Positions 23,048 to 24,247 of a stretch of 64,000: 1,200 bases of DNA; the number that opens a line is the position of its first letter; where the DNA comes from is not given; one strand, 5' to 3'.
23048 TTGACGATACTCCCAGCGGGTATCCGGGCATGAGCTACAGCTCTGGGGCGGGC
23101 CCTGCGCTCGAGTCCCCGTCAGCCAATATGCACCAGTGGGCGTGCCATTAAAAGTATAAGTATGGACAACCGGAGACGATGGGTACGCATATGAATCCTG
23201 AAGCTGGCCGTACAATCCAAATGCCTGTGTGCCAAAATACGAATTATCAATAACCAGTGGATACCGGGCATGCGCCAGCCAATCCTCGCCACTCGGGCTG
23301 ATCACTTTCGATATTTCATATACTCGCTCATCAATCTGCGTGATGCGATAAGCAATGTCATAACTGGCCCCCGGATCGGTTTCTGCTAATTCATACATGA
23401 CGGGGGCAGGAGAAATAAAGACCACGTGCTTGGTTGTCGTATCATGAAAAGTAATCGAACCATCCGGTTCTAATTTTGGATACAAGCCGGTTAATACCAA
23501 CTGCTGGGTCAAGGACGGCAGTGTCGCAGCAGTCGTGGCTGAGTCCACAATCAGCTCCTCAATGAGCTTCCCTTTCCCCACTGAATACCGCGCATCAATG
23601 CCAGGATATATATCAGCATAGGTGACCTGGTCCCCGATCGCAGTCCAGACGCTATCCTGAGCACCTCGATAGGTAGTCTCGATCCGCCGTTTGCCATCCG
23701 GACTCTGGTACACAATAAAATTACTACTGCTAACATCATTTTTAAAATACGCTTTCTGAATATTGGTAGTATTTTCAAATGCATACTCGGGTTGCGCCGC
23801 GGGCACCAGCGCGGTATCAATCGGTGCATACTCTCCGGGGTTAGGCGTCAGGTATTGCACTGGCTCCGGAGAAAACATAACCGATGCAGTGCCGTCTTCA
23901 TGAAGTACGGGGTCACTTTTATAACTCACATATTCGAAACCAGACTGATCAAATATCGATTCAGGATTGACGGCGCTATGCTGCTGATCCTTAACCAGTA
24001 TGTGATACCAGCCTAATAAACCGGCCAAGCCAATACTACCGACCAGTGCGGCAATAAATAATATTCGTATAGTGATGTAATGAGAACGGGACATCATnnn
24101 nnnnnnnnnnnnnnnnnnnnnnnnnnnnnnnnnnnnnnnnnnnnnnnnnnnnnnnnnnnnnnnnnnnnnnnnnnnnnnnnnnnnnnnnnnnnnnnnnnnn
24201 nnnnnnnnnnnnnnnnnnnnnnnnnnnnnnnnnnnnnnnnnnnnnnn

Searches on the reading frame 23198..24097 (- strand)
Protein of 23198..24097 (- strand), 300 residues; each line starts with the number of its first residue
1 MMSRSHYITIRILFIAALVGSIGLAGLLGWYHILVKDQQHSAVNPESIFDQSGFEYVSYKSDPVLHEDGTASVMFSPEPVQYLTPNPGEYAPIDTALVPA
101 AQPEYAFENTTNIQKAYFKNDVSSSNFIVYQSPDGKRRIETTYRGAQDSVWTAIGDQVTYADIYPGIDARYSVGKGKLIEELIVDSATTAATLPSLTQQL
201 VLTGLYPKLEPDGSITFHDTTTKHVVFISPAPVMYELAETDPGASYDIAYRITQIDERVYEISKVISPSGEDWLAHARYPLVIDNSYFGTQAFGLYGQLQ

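Call 84: search_protein_families(library=pfam, proteins=[window:23198-24097:-], max_evalue=0.05)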
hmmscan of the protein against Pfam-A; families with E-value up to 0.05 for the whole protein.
window:23198-24097:- (300 aa): 1 family
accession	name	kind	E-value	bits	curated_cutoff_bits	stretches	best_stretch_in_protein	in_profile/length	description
PF25778.1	DUF7948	-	0.00054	20.5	27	1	157-188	104-135/214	Domain of unknown function (DUF7948)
